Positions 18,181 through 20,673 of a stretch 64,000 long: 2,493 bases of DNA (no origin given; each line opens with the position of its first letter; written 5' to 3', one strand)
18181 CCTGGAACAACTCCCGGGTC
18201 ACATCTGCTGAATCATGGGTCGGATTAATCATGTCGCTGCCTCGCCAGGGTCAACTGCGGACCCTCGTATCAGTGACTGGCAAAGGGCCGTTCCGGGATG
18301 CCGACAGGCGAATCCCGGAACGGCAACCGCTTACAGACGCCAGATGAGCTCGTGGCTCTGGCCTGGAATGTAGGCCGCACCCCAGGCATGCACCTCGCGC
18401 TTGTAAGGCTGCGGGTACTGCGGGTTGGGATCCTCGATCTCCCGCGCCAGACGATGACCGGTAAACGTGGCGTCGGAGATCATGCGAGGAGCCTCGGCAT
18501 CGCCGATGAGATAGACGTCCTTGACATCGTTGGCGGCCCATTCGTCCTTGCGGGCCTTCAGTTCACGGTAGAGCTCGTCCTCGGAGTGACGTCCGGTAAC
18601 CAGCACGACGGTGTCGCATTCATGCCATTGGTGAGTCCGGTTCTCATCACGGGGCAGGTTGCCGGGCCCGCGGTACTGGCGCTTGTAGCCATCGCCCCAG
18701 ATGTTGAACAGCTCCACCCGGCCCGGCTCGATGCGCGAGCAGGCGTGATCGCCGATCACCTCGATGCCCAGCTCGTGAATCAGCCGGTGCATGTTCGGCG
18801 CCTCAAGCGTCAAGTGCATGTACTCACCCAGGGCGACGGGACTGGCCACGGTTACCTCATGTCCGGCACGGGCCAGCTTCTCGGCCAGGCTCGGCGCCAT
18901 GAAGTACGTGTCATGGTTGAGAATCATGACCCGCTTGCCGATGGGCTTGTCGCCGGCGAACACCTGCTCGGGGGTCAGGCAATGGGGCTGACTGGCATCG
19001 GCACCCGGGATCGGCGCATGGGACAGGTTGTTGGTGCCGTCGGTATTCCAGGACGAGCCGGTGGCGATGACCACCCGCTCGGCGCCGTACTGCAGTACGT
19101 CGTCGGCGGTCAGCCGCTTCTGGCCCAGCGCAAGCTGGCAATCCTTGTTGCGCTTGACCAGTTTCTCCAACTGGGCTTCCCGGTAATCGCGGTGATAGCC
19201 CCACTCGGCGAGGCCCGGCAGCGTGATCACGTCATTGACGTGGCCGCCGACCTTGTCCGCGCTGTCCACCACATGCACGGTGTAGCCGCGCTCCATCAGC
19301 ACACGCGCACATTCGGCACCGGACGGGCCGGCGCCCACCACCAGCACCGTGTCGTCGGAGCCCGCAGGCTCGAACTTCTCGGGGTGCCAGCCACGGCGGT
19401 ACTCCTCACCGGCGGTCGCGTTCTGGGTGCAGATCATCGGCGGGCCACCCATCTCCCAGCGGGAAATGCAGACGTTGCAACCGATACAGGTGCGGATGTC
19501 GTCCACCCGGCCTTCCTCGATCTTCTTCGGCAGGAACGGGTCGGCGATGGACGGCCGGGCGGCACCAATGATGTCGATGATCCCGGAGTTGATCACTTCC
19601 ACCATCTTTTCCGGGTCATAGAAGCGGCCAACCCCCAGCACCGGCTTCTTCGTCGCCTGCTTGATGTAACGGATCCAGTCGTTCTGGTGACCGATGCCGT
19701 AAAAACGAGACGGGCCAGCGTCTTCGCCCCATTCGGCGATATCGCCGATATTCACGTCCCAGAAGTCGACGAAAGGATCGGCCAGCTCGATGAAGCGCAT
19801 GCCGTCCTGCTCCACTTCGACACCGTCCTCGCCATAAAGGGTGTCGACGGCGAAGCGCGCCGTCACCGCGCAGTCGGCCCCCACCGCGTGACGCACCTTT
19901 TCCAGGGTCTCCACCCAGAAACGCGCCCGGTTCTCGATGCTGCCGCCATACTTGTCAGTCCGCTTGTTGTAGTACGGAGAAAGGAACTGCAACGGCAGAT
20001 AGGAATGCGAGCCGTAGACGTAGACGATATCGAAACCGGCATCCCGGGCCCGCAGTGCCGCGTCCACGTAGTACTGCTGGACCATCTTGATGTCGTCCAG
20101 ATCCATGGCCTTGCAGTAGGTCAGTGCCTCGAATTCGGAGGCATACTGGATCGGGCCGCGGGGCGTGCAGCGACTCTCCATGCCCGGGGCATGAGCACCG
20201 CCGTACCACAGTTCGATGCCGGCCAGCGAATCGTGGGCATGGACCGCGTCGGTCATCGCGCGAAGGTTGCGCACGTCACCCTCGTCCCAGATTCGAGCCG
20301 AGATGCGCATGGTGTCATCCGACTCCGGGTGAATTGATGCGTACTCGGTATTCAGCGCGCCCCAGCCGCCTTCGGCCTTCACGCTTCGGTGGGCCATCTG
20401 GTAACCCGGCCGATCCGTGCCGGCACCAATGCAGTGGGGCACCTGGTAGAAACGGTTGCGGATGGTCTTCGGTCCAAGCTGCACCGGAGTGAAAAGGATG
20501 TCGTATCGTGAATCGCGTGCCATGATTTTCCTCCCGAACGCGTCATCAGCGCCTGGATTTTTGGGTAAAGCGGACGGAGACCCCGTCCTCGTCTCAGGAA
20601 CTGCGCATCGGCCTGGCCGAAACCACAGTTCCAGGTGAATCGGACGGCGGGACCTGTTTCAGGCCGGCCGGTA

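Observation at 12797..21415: Sigma54-driven six-gene operon: TMADH-family flavoprotein with private ETF, membrane Fe-S oxidoreductase, FNR-like reductase and an embedded repeat protein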

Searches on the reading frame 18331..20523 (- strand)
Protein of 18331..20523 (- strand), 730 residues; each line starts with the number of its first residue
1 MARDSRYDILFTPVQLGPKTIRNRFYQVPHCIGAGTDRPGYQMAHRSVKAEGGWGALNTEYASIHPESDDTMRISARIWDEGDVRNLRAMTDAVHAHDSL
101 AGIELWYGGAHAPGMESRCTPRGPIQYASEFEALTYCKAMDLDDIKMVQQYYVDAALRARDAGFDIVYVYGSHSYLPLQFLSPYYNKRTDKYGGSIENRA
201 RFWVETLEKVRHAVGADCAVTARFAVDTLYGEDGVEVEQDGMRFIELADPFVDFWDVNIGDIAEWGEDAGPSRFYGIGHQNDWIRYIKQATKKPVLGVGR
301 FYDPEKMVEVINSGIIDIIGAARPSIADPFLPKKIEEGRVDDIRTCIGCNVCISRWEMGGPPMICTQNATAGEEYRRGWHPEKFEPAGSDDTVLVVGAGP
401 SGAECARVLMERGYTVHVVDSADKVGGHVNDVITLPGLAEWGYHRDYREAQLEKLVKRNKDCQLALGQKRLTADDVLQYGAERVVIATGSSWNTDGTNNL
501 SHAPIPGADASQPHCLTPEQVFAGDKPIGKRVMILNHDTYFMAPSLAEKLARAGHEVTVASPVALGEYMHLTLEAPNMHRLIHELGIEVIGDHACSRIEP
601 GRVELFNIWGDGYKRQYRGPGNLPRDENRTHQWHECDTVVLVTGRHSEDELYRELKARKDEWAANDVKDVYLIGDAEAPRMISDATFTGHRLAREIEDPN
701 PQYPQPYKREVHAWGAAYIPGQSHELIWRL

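Call 4: search_protein_families(library=pfam, proteins=[window:18331-20523:-], max_evalue=0.01)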
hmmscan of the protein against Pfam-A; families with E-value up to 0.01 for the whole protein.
window:18331-20523:- (730 aa): 15 families
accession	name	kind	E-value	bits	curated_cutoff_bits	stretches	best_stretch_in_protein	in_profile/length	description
PF00724.26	Oxidored_FMN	-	1.9e-102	343.5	27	1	10-341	2-341/342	NADH:flavin oxidoreductase / NADH oxidase family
PF22620.2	OYE-like_second_a-b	-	2.1e-65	218.9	25.5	1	516-643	1-128/128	OYE-like second alpha/beta domain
PF07992.20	Pyr_redox_2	-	1.1e-16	61.5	26.1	2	392-685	2-287/291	Pyridine nucleotide-disulphide oxidoreductase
PF13450.12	NAD_binding_8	-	1.5e-07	32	21.9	1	395-432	1-38/68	NAD(P)-binding Rossmann-like domain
PF00070.33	Pyr_redox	-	1.6e-06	28.9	22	1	393-426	2-35/82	Pyridine nucleotide-disulphide oxidoreductase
PF13439.12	Glyco_transf_4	-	0.00019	21.9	28.5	0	546-564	11-29/170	Glycosyltransferase Family 4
PF01494.25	FAD_binding_3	-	0.00022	21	22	1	392-424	3-35/349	FAD binding domain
PF03486.20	HI0933_like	-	0.00036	20.5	50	1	392-427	2-37/244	HI0933-like protein Rossmann domain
PF13738.12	Pyr_redox_3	-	0.00068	19.4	30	0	379-430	151-204/305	Pyridine nucleotide-disulphide oxidoreductase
PF01266.30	DAO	-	0.0015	18.6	27.9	1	393-427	2-36/353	FAD dependent oxidoreductase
PF12831.13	FAD_oxidored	-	0.0023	17.7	27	1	393-444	2-53/416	FAD dependent oxidoreductase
PF02737.24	3HCDH_N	-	0.0033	17.8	22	0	392-434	1-43/180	3-hydroxyacyl-CoA dehydrogenase, NAD binding domain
PF13241.12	NAD_binding_7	-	0.0039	18.2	22.1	0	390-423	7-40/104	Putative NAD(P)-binding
PF21799.2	MurD-like_N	-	0.004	17.8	27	1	392-425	2-35/88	Mur ligase MurD-like, N-terminal domain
PF00890.30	FAD_binding_2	-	0.0056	16.4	20.4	0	393-428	2-37/414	FAD binding domain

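Call 5: search_protein_families(library=ncbifam, proteins=[window:18331-20523:-], max_evalue=0.01)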
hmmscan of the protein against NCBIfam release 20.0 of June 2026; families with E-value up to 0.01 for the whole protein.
window:18331-20523:- (730 aa): 45 families (the best 25 are shown)
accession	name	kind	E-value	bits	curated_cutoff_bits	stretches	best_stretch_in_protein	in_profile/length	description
TIGR03997.1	mycofact_OYE_2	equivalog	1.9e-105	353.7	793.15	1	10-696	2-645/645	mycofactocin system FadH/OYE family oxidoreductase 2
NF041087.1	bile_acid_BaiCD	equivalog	3.2e-70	237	825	1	8-696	2-642/642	bile acid Fe-S flavoenzyme BaiCD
NF045599.1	bili_reduct_long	exception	2.8e-60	204.3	750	1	70-696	60-641/641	bilirubin reductase, long form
NF045592.1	bili_reduct_N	equivalog_domain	2.6e-43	148.5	425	1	10-353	2-349/363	bilirubin reductase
NF010047.0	PRK13523.1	equivalog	3.8e-36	124.8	431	1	10-336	5-321/339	NADPH dehydrogenase NamA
TIGR03996.1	mycofact_OYE_1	hypoth_equivalog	3.2e-35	121.8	627.9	1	14-563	6-532/633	mycofactocin system FadH/OYE family oxidoreductase 1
NF006101.0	PRK08255.1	equivalog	5.7e-33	114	1078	1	8-329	397-724/768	bifunctional salicylyl-CoA 5-hydroxylase/oxidoreductase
NF007899.0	PRK10605.1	subfamily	4.8e-26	91.9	403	1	9-336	5-338/365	N-ethylmaleimide reductase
NF009410.0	PRK12771.1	subfamily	3.2e-09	35.9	516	1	376-697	125-442/566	NAD(P)-binding protein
TIGR03315.1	Se_ygfK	equivalog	3.2e-08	31.5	835.3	1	371-697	520-836/1012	putative selenate reductase subunit YgfK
TIGR01317.1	GOGAT_sm_gam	subfamily_domain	1.2e-06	27.7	447.7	1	374-492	127-240/485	glutamate synthase small subunit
TIGR01318.1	gltD_gamma_fam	subfamily_domain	1.3e-06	27.2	482.95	1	373-429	124-180/467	glutamate synthase, small subunit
TIGR01316.1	gltA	equivalog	3.1e-06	26.3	471.75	1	377-457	120-195/449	NADPH-dependent glutamate synthase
NF009409.0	PRK12770.1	subfamily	5.9e-06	25.6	343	1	389-428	17-56/360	putative glutamate synthase subunit beta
NF009408.0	PRK12769.1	equivalog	9e-06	24.1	1003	1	376-429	313-366/659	formate-dependent uric acid utilization protein AegA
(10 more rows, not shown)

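Call 6: search_solved_structures(query=window:18331-20523:-, max_evalue=1e-10, show_alignments=2)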
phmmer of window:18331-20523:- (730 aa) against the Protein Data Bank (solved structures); distinct sequences matched with E-value up to 1e-10: 136 (the best 60 are shown).
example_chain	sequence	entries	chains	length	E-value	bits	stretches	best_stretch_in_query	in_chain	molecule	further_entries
1djn_A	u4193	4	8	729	0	1295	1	2-727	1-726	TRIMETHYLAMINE DEHYDROGENASE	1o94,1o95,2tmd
1djq_A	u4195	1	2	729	0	1290.7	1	2-727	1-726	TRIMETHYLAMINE DEHYDROGENASE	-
6de6_A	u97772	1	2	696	2e-163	548.5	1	3-711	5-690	Histamine dehydrogenase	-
3k30_A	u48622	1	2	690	9.4e-158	529.8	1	6-711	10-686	Histamine dehydrogenase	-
6l6j_A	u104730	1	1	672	5.4e-153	514.1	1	3-692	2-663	Oxidored_FMN domain-containing protein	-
6qkg_A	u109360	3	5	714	2.8e-51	177.8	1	7-492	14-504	NCR A | NCR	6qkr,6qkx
1ps9_A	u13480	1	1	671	3.1e-36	128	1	7-449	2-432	2,4-dienoyl-CoA reductase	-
8auh_A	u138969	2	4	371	9.4e-32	113.2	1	9-330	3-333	NADH:flavin oxidoreductase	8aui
5n6q_A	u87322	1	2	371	1e-31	113.1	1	9-330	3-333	NADH:flavin oxidoreductase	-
5cpl_A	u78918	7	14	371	1e-31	113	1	9-330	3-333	Xenobiotic reductase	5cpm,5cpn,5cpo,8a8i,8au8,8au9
8auf_A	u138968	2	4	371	3.4e-31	111.3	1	9-330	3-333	NADH:flavin oxidoreductase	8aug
3krz_A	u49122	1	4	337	4.9e-31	110.8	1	9-330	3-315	NADH:flavin oxidoreductase/NADH oxidase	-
3kru_A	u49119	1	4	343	5.2e-31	110.7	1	9-330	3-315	NADH:flavin oxidoreductase/NADH oxidase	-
3l5l_A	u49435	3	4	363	3.1e-30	108.2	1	9-330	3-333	Xenobiotic reductase A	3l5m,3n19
3n14_A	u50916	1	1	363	3.1e-30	108.2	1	9-330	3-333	Xenobiotic reductase A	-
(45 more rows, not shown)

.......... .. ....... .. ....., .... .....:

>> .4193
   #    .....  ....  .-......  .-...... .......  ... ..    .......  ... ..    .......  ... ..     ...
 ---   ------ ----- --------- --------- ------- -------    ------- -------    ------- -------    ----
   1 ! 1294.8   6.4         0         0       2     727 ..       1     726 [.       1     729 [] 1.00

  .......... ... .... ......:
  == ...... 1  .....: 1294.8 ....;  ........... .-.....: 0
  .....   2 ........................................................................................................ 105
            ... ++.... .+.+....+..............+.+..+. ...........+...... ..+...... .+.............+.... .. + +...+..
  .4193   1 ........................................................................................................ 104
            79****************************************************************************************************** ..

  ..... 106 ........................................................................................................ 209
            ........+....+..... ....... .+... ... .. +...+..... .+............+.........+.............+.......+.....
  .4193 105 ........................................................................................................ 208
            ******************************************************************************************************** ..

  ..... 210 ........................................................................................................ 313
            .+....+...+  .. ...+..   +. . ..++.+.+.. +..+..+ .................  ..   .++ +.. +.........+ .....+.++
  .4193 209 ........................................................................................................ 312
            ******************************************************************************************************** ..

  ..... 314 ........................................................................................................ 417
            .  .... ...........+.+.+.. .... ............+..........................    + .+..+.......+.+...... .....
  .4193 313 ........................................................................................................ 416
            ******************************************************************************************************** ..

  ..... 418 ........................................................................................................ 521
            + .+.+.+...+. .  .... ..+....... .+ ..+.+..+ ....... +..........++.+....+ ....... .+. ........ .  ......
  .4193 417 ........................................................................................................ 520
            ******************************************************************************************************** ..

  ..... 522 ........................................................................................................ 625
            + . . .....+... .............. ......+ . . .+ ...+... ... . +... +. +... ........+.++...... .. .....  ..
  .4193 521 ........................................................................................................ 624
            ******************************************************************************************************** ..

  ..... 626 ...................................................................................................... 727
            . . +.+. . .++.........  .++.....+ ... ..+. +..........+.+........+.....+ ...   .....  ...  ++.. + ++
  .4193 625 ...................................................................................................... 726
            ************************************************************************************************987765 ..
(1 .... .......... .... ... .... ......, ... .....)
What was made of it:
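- Tried and rejected: FadH (1ps9) scores 128 bits against 1295 for TMADH (call 6). 6de6 and 3k30 score 530-550 bits, far below TMADH (call 6).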

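Call 7: find_encoding_contigs(protein=window:18331-20523:-, flank=10000, max_places=6)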
Protein window:18331-20523:- (730 aa): 1 contig read that carries it; 1 place shown.
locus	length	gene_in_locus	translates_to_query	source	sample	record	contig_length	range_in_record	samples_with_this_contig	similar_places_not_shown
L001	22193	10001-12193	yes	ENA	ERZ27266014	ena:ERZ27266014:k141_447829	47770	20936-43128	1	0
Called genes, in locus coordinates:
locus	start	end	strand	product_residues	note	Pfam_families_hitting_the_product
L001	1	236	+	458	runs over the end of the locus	PF00209:SNF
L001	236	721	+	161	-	PF02643:DUF192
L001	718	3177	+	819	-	PF00403:HMA, PF00122:E1-E2_ATPase, PF00702:Hydrolase, PF12710:HAD (weak), PF08282:Hydrolase_3 (faint)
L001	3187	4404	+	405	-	-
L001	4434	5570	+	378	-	PF02163:Peptidase_M50, PF00571:CBS (weak)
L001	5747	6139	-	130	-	PF07238:PilZ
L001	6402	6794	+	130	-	-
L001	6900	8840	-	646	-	PF01590:GAF, PF00158:Sigma54_activat, PF14532:Sigma54_activ_2, PF07728:AAA_5 (weak), PF25601:AAA_lid_14, PF02954:HTH_8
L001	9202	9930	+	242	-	-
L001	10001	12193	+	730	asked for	PF00724:Oxidored_FMN, PF00070:Pyr_redox (faint), PF07992:Pyr_redox_2, PF13450:NAD_binding_8 (weak), PF22620:OYE-like_second_a-b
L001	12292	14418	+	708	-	PF12797:Fer4_2 (faint), PF12838:Fer4_7 (faint), PF13237:Fer4_10, PF13183:Fer4_8, PF13187:Fer4_9, PF02754:CCG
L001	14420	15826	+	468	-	-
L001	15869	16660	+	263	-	PF01012:ETF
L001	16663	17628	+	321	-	PF01012:ETF, PF00766:ETF_alpha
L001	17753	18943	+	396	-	PF00989:PAS (faint), PF08448:PAS_4 (faint), PF13426:PAS_9 (faint), PF08447:PAS_3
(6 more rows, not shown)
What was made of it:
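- Checked: A divergent GAF + Sigma54_activat + HTH_8 activator gene sits next to it (call 7).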

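Call 10: find_related_loci(query=window:18331-20523:-, collection=genome_contigs, flank=10000)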
Query window:18331-20523:- (730 aa) in genome_contigs; peptide patterns used: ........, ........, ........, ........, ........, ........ (x = any residue, [..] = any of these).
599 stretches matched a pattern (row limit reached: there are more); 584 encode a relative of the query (tblastn E <= 1e-3); the best 80 are kept; 80 distinct loci.
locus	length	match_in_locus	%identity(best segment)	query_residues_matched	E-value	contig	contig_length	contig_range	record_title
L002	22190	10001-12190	95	1-730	0e+0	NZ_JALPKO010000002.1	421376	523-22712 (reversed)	Methylonatrum kenyense strain AMT 1 2, whole genome shotgun sequence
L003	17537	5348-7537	77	1-730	0e+0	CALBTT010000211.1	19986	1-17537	MAG TPA_asm: uncultured Zoogloea sp. isolate SRR6007446_bin.68_CONCOCT_v1.1_MAG genome assembly, contig: ERZ724100.1014,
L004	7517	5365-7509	78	1-715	0e+0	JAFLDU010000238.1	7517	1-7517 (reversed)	MAG: Zoogloea sp. isolate UWPOB_ZOOG1 gnl_X_ACGIDIBF_234, whole genome shotgun sequence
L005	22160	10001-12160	78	1-720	0e+0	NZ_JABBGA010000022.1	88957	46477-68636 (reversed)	Zoogloea dura strain G-4-1-14 contig22, whole genome shotgun sequence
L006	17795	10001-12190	75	1-730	0e+0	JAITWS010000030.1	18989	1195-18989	MAG: Methylobacillus sp. isolate Xx448_bin33 k119_1587409, whole genome shotgun sequence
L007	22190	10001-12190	76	1-730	0e+0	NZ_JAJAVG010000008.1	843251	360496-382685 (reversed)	Methylovorus mays strain VKM B-2221 platanus_K_25_97_8, whole genome shotgun sequence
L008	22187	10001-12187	75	1-729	0e+0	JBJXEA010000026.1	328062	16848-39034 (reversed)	MAG: Methylophilaceae bacterium isolate P.bin.42 k127_3989975, whole genome shotgun sequence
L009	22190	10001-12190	76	1-730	0e+0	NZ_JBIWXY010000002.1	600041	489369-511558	Methylobacillus methanolivorans strain 7sh_L NODE_2_length_600041_cov_238.131653, whole genome shotgun sequence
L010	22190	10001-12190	75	1-730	0e+0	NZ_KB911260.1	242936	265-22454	Hyphomicrobium zavarzinii ATCC 27496 strain ZV-622 F812DRAFT_scaffold00006.6, whole genome shotgun sequence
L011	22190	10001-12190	76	1-730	0e+0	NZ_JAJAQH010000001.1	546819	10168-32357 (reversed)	Methylovorus menthalis strain VKM B-2663 platanus_K_21_77_1, whole genome shotgun sequence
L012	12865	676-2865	75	1-730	0e+0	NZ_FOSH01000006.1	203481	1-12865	Methylophaga sulfidovorans strain DSM 11578, whole genome shotgun sequence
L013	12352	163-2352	76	1-730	0e+0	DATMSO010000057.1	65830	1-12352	MAG TPA_asm: Methylovorus sp. isolate SMAG_U12988 k141_318633, whole genome shotgun sequence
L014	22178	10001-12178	76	1-726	0e+0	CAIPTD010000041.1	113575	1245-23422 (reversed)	MAG: uncultured Ferrovum sp. isolate Ki1-0-7m_bin-0142 genome assembly, contig: bin-0142:041/164, whole genome shotgun s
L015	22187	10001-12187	75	1-729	0e+0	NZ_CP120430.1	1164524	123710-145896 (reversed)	Paraburkholderia sp. A1BS-2L chromosome 3, complete sequence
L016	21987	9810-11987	75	1-726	0e+0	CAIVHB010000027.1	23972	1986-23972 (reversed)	MAG: uncultured Ferrovum sp. isolate AlinenLipids_bin-7662 genome assembly, contig: bin-7662:027/171, whole genome shotg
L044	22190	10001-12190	74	1-730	0e+0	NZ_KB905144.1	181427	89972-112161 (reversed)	Methylophilus methylotrophus DSM 46235 = ATCC 53528 F463DRAFT_scaffold00004.4, whole genome shotgun sequence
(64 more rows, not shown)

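Call 22: search_protein_families(library=pfam, proteins=[L044:18044-18646:+, L044:18643-19596:+, L044:19644-20684:+, L044:8137-9828:+], max_evalue=0.001)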
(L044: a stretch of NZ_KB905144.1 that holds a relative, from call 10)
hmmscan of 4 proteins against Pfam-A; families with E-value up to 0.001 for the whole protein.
L044:18044-18646:+ (200 aa): 2 families
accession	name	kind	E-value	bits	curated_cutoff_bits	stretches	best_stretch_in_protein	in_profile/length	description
PF22290.1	DmmA-like_N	-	2e-43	148.2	33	1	5-128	1-124/124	Dimethylamine monooxygenase subunit DmmA-like, N-terminal domain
PF22289.1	DmmA-like_C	-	8.8e-21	74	27.4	1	140-181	2-43/44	Dimethylamine monooxygenase subunit DmmA-like, C-terminal domain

L044:18643-19596:+ (317 aa): 4 families
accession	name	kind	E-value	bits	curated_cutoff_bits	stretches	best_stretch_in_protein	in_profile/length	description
PF22290.1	DmmA-like_N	-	1.2e-12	48.8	33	1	103-216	12-124/124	Dimethylamine monooxygenase subunit DmmA-like, N-terminal domain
PF00111.32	Fer2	-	3.4e-09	36.9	21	1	234-307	3-75/77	2Fe-2S iron-sulfur cluster binding domain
PF00175.26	NAD_binding_1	-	6.7e-07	30.4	22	1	114-202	1-107/109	Oxidoreductase NAD-binding domain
PF00970.30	FAD_binding_6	-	0.00028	21.6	21.1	1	6-101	2-95/99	Oxidoreductase FAD-binding domain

L044:19644-20684:+ (346 aa): 1 family
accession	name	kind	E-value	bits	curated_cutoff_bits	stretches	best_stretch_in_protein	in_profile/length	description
PF11927.14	HODM_asu-like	-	7.7e-68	229.2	25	1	53-326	7-272/273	Haem-dependent oxidative N-demethylase, alpha subunit-like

L044:8137-9828:+ (563 aa): 2 families
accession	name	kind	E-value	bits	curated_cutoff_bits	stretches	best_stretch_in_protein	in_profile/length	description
PF13520.12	AA_permease_2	-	1.5e-61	209.1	27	1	27-474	1-397/427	Amino acid permease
PF00324.27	AA_permease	-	9.2e-07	28.3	24.6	1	38-444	9-361/470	Amino acid permease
